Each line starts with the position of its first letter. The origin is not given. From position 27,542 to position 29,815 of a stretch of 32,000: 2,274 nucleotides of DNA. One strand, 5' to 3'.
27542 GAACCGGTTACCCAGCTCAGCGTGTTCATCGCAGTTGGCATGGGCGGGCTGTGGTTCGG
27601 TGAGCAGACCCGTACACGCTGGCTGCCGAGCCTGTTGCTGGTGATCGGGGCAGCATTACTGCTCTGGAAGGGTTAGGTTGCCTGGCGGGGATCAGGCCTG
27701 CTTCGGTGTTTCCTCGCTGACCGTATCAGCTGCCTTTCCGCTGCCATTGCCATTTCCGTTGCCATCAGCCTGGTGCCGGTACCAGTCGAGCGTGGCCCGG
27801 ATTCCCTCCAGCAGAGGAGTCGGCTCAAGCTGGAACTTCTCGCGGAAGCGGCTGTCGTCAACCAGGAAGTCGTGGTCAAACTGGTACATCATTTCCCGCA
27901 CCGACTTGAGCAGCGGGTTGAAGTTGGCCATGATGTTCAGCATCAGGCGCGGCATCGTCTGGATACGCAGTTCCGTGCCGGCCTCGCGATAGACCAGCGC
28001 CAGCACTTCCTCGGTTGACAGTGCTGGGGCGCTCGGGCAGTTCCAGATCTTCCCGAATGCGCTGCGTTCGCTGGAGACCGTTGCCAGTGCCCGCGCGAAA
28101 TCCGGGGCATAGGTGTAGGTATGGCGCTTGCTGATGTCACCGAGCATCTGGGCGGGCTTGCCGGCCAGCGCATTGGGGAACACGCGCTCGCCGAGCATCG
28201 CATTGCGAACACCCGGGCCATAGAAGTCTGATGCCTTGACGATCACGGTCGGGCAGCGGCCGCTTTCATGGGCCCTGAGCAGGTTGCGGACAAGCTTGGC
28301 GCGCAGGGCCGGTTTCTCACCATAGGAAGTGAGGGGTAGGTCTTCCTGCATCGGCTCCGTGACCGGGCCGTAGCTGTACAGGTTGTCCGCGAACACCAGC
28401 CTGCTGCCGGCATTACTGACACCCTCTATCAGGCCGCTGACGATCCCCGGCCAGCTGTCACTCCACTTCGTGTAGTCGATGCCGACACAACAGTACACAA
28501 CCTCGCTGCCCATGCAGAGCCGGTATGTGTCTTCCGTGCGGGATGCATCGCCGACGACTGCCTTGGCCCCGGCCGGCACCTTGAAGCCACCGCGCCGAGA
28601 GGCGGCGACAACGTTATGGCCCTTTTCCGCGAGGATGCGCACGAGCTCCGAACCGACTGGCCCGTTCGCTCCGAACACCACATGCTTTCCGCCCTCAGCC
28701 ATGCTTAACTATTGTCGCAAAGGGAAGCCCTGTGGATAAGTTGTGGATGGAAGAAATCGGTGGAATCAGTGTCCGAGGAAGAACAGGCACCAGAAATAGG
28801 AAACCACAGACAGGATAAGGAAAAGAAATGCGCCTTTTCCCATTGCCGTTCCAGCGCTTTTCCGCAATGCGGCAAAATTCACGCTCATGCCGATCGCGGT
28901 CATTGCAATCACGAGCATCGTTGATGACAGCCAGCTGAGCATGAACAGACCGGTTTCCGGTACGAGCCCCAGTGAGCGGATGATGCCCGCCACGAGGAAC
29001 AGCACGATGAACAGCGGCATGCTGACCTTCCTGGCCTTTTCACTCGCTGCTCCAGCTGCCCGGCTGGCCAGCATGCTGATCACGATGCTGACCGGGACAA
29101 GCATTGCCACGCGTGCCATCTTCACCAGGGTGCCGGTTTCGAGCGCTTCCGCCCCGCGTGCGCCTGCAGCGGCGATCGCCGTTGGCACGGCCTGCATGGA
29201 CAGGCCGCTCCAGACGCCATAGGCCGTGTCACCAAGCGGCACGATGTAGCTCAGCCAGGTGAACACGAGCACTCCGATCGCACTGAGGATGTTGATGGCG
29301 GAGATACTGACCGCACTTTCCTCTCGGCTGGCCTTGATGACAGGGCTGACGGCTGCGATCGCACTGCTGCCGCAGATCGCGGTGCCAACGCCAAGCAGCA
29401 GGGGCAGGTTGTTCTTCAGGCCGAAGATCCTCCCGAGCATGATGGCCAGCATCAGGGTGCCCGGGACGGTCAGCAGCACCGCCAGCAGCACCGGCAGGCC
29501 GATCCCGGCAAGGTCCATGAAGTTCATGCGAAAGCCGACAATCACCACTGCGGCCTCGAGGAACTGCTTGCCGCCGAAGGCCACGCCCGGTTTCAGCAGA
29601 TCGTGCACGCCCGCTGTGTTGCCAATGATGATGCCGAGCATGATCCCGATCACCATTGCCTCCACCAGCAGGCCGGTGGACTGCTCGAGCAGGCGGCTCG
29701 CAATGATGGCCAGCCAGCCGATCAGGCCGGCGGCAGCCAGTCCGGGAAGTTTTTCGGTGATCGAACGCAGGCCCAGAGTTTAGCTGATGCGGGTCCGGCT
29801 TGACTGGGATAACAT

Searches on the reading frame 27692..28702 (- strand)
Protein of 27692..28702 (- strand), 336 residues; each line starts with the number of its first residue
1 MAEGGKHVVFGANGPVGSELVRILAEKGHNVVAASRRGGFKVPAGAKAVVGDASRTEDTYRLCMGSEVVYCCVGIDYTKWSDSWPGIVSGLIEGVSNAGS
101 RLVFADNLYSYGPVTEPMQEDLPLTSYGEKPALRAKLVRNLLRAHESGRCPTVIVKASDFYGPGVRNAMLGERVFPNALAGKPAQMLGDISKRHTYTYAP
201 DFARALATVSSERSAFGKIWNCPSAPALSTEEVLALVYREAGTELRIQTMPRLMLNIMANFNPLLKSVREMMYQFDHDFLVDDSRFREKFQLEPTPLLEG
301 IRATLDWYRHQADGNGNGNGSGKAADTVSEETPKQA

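Call 10: search_protein_families(library=ncbifam, max_evalue=0.1, proteins=[window:27692-28702:-])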
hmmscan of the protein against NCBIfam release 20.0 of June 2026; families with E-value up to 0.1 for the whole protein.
window:27692-28702:- (336 aa): 13 families
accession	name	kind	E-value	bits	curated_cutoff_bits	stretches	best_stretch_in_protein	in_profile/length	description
TIGR04180.1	EDH_00030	hypoth_equivalog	1.2e-07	31.1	475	1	143-249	158-264/297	NAD-dependent 4,6-dehydratase LegB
TIGR01181.1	dTDP_gluc_dehyt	equivalog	1.5e-07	30.9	365.1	1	123-311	147-314/321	dTDP-glucose 4,6-dehydratase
NF007582.0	PRK10217.1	equivalog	2.2e-07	30.3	698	1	123-308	156-331/355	dTDP-glucose 4,6-dehydratase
NF007490.0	PRK10084.1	subfamily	1.8e-06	27.2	649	1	126-309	166-335/361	dTDP-glucose 4,6-dehydratase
TIGR03466.1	HpnA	hypoth_equivalog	0.00063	18.7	367.65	1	7-82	3-80/327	hopanoid-associated sugar epimerase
NF051456.1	acrylyl_AcuI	equivalog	0.00074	18.4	440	1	3-37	146-180/325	acrylyl-CoA reductase (NADPH)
NF042422.1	oxyalk_red_OleD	equivalog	0.0025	17.2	580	0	8-72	4-69/329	2-alkyl-3-oxoalkanoate reductase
TIGR02823.1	oxido_YhdH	subfamily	0.0046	15.8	297.25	1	4-37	146-179/324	acrylyl-CoA reductase family protein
NF047870.1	PKS_KR_start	domain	0.011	16.1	35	1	4-62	19-74/78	KR prefix domain-containing protein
NF058621.1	DiazavRedAvaA7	equivalog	0.014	15.1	400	1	8-53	4-50/304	3-diazoavenalumate denitrifying reductase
TIGR01777.1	yfcH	hypoth_equivalog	0.03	13.9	207.35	1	8-39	2-33/292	TIGR01777 family oxidoreductase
NF005754.0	PRK07578.1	equivalog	0.044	13.6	167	1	7-39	3-34/200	short chain dehydrogenase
NF004520.0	PRK05865.1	equivalog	0.079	10.8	1509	0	8-78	4-74/854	sugar epimerase family protein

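Call 32: search_protein_families(library=pfam, max_evalue=0.001, proteins=[window:27692-28702:-])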
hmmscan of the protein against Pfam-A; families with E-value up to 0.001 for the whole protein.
window:27692-28702:- (336 aa): 5 families
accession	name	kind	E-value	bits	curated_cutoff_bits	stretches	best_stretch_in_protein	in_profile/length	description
PF01370.27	Epimerase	-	5.2e-16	59.2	20.9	1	8-221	2-238/240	NAD dependent epimerase/dehydratase family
PF13460.12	NAD_binding_10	-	8.3e-08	32.7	27.2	1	11-115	1-106/184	NAD(P)H-binding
PF05368.20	NmrA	-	0.00014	22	27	0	8-74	6-78/298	NmrA-like family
PF16363.11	GDP_Man_Dehyd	-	0.00033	20.7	27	0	9-37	2-30/332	GDP-mannose 4,6 dehydratase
PF04321.23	RmlD_sub_bind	-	0.00077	19.1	27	0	8-47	4-34/287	RmlD substrate binding domain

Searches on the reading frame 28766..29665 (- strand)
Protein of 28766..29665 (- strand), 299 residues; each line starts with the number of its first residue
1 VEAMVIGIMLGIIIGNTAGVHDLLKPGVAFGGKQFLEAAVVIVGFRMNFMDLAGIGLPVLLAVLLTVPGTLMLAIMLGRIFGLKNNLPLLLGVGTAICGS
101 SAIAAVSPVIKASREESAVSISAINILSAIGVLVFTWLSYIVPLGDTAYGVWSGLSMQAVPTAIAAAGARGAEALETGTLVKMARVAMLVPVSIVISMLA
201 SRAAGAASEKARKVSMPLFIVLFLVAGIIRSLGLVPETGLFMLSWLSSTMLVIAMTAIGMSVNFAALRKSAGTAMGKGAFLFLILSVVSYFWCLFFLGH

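Call 32: search_protein_families(library=pfam, max_evalue=0.001, proteins=[window:28766-29665:-])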
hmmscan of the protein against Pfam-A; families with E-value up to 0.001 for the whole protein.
window:28766-29665:- (299 aa): 1 family
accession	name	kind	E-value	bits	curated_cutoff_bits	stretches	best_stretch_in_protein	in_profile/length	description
PF03601.19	Cons_hypoth698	-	1.2e-64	218.6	24.5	1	2-271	27-297/304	Conserved hypothetical protein 698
